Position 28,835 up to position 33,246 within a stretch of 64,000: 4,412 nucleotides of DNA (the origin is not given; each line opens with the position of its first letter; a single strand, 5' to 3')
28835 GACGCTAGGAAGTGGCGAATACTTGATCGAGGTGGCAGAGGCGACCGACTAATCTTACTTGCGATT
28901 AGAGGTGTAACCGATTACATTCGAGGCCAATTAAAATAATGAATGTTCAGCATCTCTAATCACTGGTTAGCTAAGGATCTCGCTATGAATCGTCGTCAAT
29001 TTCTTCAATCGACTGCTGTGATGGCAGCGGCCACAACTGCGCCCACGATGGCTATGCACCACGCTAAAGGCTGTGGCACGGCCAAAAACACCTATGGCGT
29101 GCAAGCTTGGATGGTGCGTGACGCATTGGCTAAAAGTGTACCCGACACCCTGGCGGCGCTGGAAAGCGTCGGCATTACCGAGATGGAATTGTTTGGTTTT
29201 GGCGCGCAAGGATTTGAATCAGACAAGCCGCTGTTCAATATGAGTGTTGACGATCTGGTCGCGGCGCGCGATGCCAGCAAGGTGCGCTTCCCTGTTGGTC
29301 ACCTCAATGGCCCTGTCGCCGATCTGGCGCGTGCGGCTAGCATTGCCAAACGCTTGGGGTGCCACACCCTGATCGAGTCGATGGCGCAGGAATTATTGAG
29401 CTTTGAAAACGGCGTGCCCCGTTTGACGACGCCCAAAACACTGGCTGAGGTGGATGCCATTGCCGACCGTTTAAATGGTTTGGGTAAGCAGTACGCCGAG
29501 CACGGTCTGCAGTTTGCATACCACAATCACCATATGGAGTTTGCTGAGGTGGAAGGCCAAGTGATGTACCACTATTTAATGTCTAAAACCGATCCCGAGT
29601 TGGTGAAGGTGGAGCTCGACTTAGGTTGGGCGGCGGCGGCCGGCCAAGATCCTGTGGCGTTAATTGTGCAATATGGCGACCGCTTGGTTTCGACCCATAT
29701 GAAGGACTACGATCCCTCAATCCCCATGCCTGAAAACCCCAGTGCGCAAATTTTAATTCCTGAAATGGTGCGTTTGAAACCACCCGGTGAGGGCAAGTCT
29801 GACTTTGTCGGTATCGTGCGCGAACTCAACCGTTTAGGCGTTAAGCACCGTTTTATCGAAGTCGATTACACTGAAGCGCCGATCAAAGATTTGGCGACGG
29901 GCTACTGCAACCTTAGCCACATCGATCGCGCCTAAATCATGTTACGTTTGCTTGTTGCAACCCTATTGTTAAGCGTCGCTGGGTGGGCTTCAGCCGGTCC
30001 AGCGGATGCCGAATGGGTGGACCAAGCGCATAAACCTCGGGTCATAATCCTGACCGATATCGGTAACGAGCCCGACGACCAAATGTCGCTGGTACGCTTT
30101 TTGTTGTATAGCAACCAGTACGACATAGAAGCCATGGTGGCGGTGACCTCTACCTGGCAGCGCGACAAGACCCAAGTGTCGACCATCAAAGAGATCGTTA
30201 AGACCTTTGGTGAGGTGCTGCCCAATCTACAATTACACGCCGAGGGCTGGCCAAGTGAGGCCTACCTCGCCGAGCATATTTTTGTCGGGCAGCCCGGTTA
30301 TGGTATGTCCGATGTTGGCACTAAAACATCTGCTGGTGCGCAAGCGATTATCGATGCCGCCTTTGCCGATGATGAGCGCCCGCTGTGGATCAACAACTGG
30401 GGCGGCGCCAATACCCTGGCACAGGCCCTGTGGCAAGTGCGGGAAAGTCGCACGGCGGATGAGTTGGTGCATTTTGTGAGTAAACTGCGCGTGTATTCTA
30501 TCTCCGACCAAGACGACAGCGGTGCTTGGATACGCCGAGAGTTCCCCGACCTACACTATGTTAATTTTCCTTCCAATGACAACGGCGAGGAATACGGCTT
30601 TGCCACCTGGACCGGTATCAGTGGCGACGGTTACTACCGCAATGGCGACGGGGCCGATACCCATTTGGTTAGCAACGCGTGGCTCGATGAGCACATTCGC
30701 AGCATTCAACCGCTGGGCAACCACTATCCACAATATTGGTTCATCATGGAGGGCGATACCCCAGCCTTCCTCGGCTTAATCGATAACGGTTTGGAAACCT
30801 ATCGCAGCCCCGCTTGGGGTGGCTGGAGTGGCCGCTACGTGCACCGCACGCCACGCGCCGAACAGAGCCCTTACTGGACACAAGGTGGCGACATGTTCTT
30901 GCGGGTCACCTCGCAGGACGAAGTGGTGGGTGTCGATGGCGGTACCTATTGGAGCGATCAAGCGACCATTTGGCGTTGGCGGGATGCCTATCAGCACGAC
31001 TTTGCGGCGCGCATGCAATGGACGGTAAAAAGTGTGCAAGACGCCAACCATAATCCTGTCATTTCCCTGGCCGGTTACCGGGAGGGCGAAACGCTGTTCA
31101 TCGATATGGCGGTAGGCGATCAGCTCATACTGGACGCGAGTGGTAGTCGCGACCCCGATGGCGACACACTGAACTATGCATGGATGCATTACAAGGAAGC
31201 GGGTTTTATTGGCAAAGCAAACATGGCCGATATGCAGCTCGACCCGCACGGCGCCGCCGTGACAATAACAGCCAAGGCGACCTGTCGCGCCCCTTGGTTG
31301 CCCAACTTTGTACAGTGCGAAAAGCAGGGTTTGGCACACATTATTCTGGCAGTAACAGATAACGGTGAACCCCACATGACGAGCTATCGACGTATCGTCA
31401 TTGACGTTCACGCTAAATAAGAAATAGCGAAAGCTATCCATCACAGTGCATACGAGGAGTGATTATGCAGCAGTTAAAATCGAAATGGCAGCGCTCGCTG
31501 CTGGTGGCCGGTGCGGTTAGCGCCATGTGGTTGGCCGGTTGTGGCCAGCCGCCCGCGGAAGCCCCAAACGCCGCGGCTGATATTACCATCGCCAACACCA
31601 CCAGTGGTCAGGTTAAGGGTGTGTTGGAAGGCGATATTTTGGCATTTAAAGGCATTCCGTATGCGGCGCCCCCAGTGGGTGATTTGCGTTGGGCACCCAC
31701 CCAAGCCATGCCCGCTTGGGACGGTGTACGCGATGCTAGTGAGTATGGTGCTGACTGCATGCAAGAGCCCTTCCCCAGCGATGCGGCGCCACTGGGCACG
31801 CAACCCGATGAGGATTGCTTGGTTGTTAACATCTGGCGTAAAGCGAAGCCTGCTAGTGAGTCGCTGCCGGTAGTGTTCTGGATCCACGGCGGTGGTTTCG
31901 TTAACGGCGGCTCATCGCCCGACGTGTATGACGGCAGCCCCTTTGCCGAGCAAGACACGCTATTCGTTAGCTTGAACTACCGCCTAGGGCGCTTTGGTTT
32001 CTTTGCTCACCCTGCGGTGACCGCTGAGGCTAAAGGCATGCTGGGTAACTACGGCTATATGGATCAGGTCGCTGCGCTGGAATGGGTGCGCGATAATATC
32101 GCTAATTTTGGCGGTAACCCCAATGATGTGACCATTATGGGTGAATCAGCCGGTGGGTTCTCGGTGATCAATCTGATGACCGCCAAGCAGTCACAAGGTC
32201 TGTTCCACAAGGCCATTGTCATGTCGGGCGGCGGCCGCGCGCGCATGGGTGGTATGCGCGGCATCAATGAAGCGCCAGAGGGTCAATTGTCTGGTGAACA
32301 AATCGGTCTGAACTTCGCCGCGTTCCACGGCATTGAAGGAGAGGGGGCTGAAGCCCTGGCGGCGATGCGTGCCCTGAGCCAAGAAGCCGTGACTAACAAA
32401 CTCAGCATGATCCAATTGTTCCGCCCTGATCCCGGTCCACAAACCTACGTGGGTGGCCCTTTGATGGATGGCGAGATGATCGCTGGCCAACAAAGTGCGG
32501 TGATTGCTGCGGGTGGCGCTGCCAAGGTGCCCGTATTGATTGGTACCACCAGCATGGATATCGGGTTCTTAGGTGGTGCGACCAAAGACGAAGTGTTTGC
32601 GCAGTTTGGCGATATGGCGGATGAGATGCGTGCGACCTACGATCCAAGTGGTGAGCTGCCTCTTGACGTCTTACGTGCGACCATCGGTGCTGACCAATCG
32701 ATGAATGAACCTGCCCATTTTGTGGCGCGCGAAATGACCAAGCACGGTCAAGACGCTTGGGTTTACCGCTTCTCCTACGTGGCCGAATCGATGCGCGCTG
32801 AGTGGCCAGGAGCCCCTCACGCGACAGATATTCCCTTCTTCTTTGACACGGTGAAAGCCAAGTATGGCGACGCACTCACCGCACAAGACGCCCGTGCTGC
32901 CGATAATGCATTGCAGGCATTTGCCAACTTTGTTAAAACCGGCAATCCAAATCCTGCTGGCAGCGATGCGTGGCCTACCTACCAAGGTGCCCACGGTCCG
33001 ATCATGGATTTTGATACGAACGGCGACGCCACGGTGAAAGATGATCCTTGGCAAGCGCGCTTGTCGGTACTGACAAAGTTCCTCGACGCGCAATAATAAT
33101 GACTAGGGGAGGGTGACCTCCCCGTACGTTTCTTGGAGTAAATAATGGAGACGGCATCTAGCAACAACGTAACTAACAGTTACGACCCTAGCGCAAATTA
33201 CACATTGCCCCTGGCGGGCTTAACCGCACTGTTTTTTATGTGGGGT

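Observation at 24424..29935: Two paralogous xylose-isomerase-like TIM-barrel proteins carry twin-arginine signals and flank the GH78 rhamnosidase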

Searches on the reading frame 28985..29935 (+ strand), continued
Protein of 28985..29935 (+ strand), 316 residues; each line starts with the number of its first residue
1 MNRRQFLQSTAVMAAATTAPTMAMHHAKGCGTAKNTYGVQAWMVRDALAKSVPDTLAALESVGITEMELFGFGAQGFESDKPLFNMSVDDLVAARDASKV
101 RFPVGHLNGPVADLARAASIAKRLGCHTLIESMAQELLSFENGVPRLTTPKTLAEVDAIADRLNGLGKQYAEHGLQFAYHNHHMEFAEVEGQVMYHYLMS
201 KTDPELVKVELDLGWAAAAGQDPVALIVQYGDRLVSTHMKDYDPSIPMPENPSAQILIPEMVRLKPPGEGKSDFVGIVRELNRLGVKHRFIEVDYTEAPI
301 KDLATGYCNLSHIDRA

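Call 51: search_protein_families(library=pfam, proteins=[L008:878-5197:-, L008:5209-8196:-, L008:8426-9907:+, L008:9941-10948:+, L008:10966-12549:-, L008:12546-14150:-, L008:14095-14883:-, L008:14931-18164:-, L008:18255-19586:-, L008:19662-20543:-])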
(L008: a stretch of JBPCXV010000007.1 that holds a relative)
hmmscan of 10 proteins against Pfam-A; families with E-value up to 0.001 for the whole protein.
L008:878-5197:- (1439 aa): 4 families
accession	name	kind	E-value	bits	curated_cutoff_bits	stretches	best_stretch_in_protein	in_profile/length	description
PF14592.12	Chondroitinas_B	-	1.7e-121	406.7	24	1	48-450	1-416/426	Chondroitinase B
PF07940.18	Hepar_II_III_C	-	4.4e-26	92.3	24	1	1082-1347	6-226/237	Heparinase II/III-like, C-terminal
PF05426.18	Alginate_lyase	-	5.3e-17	62.6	22.2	1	777-996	34-262/275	Alginate lyase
PF22686.1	Alg17C_C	-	6.4e-07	29.5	27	1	1395-1432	2-39/39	Exo-oligoalginate lyase-like, C-terminal domain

L008:5209-8196:- (995 aa): 3 families
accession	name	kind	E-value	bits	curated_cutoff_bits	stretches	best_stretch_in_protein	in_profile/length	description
PF00593.30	TonB_dep_Rec_b-barrel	-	4.8e-28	99.6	27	1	430-961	20-436/436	TonB dependent receptor-like, beta-barrel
PF14905.12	OMP_b-brl_3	-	6.4e-14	52.3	27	1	596-747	101-245/408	Outer membrane protein beta-barrel family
PF07715.20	Plug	-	8.3e-14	52.4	23.9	1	56-157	3-106/107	TonB-dependent Receptor Plug Domain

L008:8426-9907:+ (493 aa): 2 families
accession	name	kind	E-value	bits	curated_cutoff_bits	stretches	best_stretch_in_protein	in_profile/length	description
PF00083.30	Sugar_tr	-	6.9e-105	352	22.3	1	40-491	2-448/452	Sugar (and other) transporter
PF07690.21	MFS_1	-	2e-30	106.4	33.4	1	44-444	2-345/347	Major Facilitator Superfamily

L008:9941-10948:+ (335 aa): 1 family
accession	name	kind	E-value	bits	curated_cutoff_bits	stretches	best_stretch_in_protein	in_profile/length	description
PF01261.30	AP_endonuc_2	-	1.9e-07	31.5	31.1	1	81-315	2-228/249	Xylose isomerase-like TIM barrel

L008:10966-12549:- (527 aa): 1 family
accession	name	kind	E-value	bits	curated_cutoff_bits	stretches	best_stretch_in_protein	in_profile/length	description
PF04820.20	Trp_halogenase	-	6e-114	381.8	21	1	9-477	2-447/458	Tryptophan halogenase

L008:12546-14150:- (534 aa): 2 families
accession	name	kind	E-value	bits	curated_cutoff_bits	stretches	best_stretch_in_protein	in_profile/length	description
PF04820.20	Trp_halogenase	-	1.1e-183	611.8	21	1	45-496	1-457/458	Tryptophan halogenase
PF07992.20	Pyr_redox_2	-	0.00038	20.4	26.1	0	40-78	139-174/291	Pyridine nucleotide-disulphide oxidoreductase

L008:14095-14883:- (262 aa): 1 family
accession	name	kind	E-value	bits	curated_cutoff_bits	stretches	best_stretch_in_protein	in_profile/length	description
PF07277.16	SapC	-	2e-60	204.6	28.9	1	28-251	1-220/220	SapC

L008:14931-18164:- (1077 aa): 2 families
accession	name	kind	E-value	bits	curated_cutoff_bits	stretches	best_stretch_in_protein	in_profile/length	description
PF00593.30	TonB_dep_Rec_b-barrel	-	1.4e-19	71.8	27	1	482-1044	38-436/436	TonB dependent receptor-like, beta-barrel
PF07715.20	Plug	-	1.3e-14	55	23.9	1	68-178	2-105/107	TonB-dependent Receptor Plug Domain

L008:18255-19586:- (443 aa): 2 families
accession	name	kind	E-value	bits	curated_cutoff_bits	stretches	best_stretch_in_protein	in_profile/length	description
PF07690.21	MFS_1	-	3e-20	72.9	33.4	1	17-354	3-341/347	Major Facilitator Superfamily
PF00854.27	PTR2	-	0.00048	19.6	27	0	83-165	3-86/392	POT family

L008:19662-20543:- (293 aa): 1 family
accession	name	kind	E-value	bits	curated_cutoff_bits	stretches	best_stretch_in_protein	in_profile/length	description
PF01261.30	AP_endonuc_2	-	4.1e-40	138.5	31.1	1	32-286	3-248/249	Xylose isomerase-like TIM barrel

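Call 52: fold_search(model_id=the predicted structure, library=pdb)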
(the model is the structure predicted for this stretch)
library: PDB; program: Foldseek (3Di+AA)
matches with E <= 10: 1677; with E <= 0.001: 244
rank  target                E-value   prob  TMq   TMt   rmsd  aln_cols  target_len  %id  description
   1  8tct                  2.9e-18  1.00  0.66  0.75   3.3       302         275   21  Structure of 3K-GlcH bound Bacteroides thetaiotaomicron 3-Keto-beta-glucopyranoside-1,2-Lyase BT1 (released 2024-06-12)
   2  8tcd_D                5.1e-18  1.00  0.67  0.78   4.0       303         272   23  Structure of Alistipes sp. 3-Keto-beta-glucopyranoside-1,2-Lyase AL1 (released 2024-06-12)
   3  8tcr_A                5.8e-18  1.00  0.66  0.76   3.3       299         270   22  Structure of glucose bound Alistipes sp. 3-Keto-beta-glucopyranoside-1,2-Lyase AL1 (released 2024-06-12)
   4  3obe_A                6.9e-18  1.00  0.69  0.76   3.1       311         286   19  Crystal structure of a sugar phosphate isomerase/epimerase (BDI_3400) from Parabacteroides distasonis ATCC 8503 at 1.7 (released 2010-09-01)
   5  8tcd_A                8.7e-18  1.00  0.65  0.75   3.6       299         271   23  Structure of Alistipes sp. 3-Keto-beta-glucopyranoside-1,2-Lyase AL1 (released 2024-06-12)
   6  3obe_B                1.2e-17  1.00  0.69  0.75   3.9       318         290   19  Crystal structure of a sugar phosphate isomerase/epimerase (BDI_3400) from Parabacteroides distasonis ATCC 8503 at 1.7 (released 2010-09-01)
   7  3l23                  7.0e-16  1.00  0.67  0.75   3.4       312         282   20  Crystal structure of Sugar phosphate isomerase/epimerase (YP_001303399.1) from Parabacteroides distasonis ATCC 8503 at 1 (released 2010-02-16)
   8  3cny_A                9.9e-13  1.00  0.61  0.64   5.7       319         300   18  Crystal structure of a putative inositol catabolism protein iole (iole, lp_3607) from lactobacillus plantarum wcfs1 at (released 2008-04-08)
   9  3dx5                  3.8e-12  1.00  0.62  0.70   5.1       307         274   15  Crystal structure of the probable 3-DHS dehydratase AsbF involved in the petrobactin synthesis from Bacillus anthracis (released 2008-09-02)
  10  3lmz                  4.8e-12  1.00  0.57  0.70   5.1       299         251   19  Crystal structure of Putative sugar isomerase. (YP_001305105.1) from Parabacteroides distasonis ATCC 8503 at 1.44 A reso (released 2010-02-23)
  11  8bvk_B                6.1e-12  1.00  0.54  0.78   4.4       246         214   19  The crystal structure of O-glycoside cleaving beta-eliminase from A. tumefaciens AtOGE (released 2023-11-01)
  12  8bvk_A                8.6e-12  1.00  0.56  0.76   6.6       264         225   18  The crystal structure of O-glycoside cleaving beta-eliminase from A. tumefaciens AtOGE (released 2023-11-01)
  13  9koj_A                1.7e-11  1.00  0.66  0.74   5.0       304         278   14  Crystal structure of the isomerase Art22 (released 2025-07-30)
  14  8z1i_A                2.1e-11  1.00  0.66  0.75   4.9       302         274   14  Crystal structure of the isomerase Art22 with ethylene glycol (released 2025-04-16)
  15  2zds_A                2.2e-11  1.00  0.61  0.61   5.8       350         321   14  Crystal Structure of SCO6571 from Streptomyces coelicolor A3(2) (released 2008-12-02)
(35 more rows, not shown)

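Call 83: find_encoding_contigs(protein=P0171, flank=5000, max_places=2)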
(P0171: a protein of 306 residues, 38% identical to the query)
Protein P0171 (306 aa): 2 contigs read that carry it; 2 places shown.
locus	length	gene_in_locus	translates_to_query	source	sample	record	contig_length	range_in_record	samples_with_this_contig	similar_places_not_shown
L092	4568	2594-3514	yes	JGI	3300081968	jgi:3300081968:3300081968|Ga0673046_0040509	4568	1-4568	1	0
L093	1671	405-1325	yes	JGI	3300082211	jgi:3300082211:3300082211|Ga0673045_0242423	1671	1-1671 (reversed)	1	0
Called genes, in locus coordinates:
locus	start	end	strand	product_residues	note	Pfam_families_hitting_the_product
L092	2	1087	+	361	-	?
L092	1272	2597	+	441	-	PF07690:MFS_1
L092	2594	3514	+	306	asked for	PF01261:AP_endonuc_2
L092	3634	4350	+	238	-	PF02826:2-Hacid_dh_C (weak), PF10727:Rossmann-like, PF03446:NAD_binding_2, PF03807:F420_oxidored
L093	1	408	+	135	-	?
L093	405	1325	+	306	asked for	PF01261:AP_endonuc_2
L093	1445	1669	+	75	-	?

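Call 84: find_encoding_contigs(protein=P0176, flank=5000, max_places=2)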
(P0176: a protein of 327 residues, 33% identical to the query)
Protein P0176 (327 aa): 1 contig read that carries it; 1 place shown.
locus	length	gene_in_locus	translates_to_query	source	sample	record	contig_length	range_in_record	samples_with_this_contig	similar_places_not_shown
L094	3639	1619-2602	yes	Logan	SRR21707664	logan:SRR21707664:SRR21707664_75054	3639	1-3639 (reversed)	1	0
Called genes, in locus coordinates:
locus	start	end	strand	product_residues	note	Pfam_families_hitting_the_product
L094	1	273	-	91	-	?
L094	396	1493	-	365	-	PF00899:ThiF, PF00581:Rhodanese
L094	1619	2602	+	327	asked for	PF01261:AP_endonuc_2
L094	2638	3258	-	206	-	PF02798:GST_N, PF13417:GST_N_3, PF13409:GST_N_2, PF13410:GST_C_2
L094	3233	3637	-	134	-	?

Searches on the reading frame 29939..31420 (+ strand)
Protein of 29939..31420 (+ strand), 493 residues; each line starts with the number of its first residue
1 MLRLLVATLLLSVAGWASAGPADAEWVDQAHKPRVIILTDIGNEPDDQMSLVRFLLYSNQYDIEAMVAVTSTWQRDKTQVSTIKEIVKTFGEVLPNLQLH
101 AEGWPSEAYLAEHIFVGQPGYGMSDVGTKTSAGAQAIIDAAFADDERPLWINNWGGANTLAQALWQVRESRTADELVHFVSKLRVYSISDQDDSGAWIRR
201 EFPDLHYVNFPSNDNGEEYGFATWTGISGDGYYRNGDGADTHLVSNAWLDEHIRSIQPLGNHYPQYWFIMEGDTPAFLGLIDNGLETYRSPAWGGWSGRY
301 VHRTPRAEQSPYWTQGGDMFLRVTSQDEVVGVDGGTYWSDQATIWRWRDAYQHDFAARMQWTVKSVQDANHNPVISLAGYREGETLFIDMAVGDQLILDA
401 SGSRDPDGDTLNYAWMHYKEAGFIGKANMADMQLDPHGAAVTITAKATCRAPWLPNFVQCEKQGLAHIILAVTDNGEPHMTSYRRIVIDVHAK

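Call 4: search_protein_families(library=pfam, proteins=[window:29939-31420:+])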
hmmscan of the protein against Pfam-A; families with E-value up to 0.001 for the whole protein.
window:29939-31420:+ (493 aa): 2 families
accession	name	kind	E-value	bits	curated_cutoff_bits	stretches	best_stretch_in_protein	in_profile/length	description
PF07632.16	Sde182_NH-like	-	5.4e-103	344.6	26.8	1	34-300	1-268/268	Cellulose-binding Sde182, nucleoside hydrolase-like domain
PF21027.3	Sde0182_C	-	1.3e-22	80.6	27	1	396-490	2-83/83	Cellulose-binding protein Sde0182, C-terminal domain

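Call 10: search_protein_families(library=ncbifam, proteins=[window:29939-31420:+], max_evalue=0.001)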
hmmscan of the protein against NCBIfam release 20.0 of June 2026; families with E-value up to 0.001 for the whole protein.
window:29939-31420:+ (493 aa): 0 families

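Call 81: search_solved_structures(query=window:29939-31420:+, max_evalue=0.001)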
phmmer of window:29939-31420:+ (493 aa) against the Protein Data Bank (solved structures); distinct sequences matched with E-value up to 0.001: 1.
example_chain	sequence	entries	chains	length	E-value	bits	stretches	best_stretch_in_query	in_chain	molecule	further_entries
2yhg_A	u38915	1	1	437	4.2e-83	282.9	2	32-209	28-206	CELLULOSE-BINDING PROTEIN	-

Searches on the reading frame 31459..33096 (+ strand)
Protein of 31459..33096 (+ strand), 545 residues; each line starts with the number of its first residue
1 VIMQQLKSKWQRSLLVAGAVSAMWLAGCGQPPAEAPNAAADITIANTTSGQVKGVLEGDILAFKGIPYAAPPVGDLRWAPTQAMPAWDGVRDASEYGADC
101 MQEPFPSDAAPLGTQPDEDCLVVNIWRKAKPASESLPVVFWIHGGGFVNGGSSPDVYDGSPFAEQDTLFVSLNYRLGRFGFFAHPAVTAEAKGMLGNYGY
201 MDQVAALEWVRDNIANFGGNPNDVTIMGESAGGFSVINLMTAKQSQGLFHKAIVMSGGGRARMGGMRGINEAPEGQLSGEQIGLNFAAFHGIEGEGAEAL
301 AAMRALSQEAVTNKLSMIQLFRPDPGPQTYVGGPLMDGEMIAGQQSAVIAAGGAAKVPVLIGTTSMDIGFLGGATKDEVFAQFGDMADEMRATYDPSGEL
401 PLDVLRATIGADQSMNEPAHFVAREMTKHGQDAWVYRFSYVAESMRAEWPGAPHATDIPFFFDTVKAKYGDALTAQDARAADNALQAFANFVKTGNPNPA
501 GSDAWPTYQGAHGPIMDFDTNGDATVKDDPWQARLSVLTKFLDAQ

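Call 4: search_protein_families(library=pfam, proteins=[window:31459-33096:+])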
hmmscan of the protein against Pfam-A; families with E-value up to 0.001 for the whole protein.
window:31459-33096:+ (545 aa): 4 families
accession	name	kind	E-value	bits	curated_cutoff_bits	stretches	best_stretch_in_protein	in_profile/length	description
PF00135.34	COesterase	-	1.8e-101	341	27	2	44-372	4-321/515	Carboxylesterase family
PF20434.5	BD-FAE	-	4.3e-10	39.9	26.8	1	132-234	9-101/215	BD-FAE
PF07859.19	Abhydrolase_3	-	2.7e-08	34.3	25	1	200-253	49-103/210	alpha/beta hydrolase fold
PF00326.27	Peptidase_S9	-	0.00055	19.9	22.6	1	190-254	35-94/213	Prolyl oligopeptidase family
